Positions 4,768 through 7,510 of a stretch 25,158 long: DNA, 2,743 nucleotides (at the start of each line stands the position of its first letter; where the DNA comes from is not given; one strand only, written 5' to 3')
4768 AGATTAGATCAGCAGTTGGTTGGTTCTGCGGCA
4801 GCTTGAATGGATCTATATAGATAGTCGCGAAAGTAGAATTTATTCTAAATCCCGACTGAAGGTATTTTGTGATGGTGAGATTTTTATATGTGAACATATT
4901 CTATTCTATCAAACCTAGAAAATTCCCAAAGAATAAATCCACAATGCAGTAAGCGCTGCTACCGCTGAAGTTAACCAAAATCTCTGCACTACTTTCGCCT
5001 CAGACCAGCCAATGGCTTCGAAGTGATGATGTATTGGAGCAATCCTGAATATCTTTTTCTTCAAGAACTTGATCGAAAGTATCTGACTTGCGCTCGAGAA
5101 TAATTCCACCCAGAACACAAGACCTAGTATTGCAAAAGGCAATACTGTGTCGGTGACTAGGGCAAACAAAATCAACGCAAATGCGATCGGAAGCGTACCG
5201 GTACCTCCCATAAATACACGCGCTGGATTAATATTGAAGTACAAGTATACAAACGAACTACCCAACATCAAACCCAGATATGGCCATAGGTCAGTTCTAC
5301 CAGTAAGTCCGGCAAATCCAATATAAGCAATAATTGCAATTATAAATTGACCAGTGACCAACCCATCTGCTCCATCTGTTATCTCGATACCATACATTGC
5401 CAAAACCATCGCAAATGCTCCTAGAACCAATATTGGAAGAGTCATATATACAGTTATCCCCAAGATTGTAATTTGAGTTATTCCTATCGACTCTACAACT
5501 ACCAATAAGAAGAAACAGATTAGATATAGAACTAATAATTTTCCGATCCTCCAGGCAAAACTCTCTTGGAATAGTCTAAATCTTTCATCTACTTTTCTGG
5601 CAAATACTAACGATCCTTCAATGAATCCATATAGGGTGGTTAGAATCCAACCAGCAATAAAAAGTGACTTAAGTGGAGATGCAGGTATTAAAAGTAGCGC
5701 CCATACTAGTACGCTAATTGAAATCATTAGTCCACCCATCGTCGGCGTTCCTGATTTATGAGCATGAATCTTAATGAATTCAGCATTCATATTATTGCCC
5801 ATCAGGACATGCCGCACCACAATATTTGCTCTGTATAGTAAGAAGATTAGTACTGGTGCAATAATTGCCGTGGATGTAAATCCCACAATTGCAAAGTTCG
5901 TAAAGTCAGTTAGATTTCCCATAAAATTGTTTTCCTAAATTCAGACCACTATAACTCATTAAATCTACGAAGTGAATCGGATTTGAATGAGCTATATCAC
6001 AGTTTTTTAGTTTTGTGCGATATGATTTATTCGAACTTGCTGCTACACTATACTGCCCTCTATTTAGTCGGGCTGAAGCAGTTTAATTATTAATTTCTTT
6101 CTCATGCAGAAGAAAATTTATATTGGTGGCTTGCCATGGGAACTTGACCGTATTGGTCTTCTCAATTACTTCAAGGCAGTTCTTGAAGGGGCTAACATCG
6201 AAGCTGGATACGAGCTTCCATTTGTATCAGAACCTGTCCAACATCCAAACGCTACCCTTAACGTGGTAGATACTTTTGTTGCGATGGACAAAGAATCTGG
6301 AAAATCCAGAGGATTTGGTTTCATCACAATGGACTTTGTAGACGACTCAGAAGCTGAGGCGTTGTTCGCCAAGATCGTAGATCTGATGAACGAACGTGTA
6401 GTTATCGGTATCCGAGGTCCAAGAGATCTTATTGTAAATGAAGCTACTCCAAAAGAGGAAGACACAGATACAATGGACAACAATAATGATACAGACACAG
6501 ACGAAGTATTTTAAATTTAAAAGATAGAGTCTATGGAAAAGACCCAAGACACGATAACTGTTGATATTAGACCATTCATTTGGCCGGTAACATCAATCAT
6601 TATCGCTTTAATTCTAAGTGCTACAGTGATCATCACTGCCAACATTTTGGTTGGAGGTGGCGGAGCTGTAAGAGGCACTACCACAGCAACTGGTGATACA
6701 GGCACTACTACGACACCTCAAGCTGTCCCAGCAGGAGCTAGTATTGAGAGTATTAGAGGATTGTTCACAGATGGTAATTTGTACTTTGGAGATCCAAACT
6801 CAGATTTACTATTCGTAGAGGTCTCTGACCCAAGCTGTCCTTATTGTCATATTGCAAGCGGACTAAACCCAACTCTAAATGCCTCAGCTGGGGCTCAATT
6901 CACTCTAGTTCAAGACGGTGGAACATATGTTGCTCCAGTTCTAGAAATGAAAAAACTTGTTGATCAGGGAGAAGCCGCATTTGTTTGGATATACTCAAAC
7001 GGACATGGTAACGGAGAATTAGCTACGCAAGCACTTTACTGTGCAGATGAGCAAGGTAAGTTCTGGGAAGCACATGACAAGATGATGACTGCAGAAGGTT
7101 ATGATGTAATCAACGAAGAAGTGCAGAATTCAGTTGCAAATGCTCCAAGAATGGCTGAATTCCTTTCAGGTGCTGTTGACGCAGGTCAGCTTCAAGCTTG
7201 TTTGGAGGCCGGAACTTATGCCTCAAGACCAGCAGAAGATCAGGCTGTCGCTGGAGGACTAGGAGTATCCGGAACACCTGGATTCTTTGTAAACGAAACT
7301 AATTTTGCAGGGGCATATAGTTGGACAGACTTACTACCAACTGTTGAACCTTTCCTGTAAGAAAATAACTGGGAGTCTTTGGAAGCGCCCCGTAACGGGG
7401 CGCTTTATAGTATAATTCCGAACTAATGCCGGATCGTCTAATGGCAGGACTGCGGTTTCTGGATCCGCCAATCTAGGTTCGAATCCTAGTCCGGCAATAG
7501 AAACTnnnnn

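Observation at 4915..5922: MraY homolog with all three catalytic aspartates replaced and one new glutamate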

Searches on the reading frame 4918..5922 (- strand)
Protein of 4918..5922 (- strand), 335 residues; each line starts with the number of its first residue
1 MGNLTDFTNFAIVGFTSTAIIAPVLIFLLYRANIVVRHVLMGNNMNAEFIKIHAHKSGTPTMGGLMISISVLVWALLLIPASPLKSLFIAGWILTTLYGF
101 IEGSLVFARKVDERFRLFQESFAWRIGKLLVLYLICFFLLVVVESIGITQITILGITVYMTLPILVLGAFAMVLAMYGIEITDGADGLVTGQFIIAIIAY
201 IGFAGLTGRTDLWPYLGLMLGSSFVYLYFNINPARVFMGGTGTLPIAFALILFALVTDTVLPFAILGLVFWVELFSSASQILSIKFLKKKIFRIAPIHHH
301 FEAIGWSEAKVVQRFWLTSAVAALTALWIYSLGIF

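Call 4: search_protein_families(library=pfam, proteins=[window:4918-5922:-], max_evalue=1)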
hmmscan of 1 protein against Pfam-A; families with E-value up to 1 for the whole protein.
window:4918-5922:- (335 aa): 2 families
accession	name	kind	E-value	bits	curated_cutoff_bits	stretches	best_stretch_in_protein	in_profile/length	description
PF00953.26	Glycos_transf_4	-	3e-13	50.5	27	1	129-256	33-158/160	Glycosyl transferase family 4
PF10555.14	MraY_sig1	-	0.00026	20.8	20.1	1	56-67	1-12/13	Phospho-N-acetylmuramoyl-pentapeptide-transferase signature 1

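Call 5: search_protein_families(library=ncbifam, proteins=[window:4918-5922:-], max_evalue=1)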
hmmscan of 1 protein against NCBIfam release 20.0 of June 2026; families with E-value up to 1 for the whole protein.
window:4918-5922:- (335 aa): 2 families
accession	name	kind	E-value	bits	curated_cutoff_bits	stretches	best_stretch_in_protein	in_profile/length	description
TIGR00445.1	mraY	equivalog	2.8e-43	148.6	192.05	1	38-327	14-315/321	phospho-N-acetylmuramoyl-pentapeptide-transferase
NF053644.1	MraY_archaea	equivalog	2.9e-23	82.7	450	2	129-326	154-339/340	pseudomurein biosynthesis MraY family phospho-N-acetylmuramoyl-pentapeptide-transferase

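Call 6: search_solved_structures(query=window:4918-5922:-, max_evalue=1, show_alignments=3)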
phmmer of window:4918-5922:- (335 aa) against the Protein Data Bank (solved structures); distinct sequences matched with E-value up to 1: 5.
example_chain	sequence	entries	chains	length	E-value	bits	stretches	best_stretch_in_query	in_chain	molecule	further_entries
5jnq_A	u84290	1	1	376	1e-29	107.3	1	11-326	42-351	Phospho-N-acetylmuramoyl-pentapeptide-transferase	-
8tlu_A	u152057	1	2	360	6.5e-25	91.5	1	8-327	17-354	Phospho-N-acetylmuramoyl-pentapeptide-transferase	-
8g01_A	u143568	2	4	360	9e-25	91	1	9-327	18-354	Phospho-N-acetylmuramoyl-pentapeptide-transferase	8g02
9zno_A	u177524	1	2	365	3.4e-20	76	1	13-327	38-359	Phospho-N-acetylmuramoyl-pentapeptide-transferase (MraY)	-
4j72_A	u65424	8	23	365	1e-16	64.6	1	11-329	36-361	Phospho-N-acetylmuramoyl-pentapeptide-transferase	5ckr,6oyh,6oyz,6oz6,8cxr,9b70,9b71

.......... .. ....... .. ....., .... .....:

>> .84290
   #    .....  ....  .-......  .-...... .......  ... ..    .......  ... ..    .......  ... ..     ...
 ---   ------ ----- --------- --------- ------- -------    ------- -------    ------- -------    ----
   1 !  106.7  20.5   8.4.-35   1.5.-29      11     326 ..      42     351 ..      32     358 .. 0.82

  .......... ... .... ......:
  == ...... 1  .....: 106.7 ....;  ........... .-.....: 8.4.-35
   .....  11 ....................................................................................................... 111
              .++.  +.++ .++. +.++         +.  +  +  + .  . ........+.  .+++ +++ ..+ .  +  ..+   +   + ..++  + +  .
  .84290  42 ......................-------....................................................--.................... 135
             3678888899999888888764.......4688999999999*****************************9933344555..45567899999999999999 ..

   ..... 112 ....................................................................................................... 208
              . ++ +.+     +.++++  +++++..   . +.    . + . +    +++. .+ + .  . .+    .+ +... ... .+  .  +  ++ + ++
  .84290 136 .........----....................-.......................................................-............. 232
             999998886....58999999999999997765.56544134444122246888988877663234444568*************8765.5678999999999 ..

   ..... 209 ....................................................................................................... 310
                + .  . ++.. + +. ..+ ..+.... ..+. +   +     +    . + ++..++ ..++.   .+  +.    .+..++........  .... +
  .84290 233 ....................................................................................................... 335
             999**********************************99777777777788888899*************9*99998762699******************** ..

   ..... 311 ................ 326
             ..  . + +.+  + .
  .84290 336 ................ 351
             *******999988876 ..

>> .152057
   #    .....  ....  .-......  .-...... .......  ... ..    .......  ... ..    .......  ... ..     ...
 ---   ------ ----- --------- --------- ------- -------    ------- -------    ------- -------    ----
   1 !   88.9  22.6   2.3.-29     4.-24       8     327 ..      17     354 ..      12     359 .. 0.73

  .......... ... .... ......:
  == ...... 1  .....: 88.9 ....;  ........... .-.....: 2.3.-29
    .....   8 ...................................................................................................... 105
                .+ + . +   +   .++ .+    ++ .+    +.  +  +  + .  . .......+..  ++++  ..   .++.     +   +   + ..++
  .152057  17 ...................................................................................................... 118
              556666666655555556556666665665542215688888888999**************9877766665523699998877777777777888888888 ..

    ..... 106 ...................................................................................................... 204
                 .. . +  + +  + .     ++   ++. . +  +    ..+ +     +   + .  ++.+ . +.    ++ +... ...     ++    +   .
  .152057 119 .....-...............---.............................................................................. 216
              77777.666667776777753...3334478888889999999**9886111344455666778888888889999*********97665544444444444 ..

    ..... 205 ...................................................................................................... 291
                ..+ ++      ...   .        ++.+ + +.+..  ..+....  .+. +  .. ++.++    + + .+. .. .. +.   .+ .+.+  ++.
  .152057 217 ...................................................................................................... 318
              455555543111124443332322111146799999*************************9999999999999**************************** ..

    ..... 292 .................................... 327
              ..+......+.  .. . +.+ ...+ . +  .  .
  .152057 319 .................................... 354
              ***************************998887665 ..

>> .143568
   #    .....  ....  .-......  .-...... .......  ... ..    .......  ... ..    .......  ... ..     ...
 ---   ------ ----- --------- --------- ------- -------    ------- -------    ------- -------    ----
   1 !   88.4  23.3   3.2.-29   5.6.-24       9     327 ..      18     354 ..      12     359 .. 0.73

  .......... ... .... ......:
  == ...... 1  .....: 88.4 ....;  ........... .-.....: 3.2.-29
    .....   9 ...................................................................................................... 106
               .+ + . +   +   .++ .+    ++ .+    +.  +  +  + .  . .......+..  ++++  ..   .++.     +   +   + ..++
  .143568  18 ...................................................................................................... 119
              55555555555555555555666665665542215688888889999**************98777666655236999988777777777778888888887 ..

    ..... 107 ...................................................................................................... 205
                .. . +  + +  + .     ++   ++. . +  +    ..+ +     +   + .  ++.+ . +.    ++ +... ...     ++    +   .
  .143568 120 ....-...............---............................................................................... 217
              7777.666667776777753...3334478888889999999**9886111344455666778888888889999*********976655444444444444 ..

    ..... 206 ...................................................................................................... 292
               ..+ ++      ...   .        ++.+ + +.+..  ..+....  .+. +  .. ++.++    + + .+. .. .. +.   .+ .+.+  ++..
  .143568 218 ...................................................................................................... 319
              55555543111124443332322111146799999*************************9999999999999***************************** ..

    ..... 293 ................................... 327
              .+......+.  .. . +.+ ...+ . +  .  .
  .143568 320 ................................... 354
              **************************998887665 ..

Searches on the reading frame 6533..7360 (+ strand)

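Call 61: search_protein_families(library=pfam, proteins=[window:6533-7360:+], max_evalue=0.001)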
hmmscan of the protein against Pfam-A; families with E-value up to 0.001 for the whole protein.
window:6533-7360:+ (275 aa): 2 families
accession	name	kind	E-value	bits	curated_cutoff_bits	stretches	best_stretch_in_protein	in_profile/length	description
PF13462.12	Thioredoxin_4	-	2e-12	48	23.2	1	140-268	40-160/165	Thioredoxin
PF01323.26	DSBA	-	1.8e-06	28.3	25.6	1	160-267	84-186/191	DSBA-like thioredoxin domain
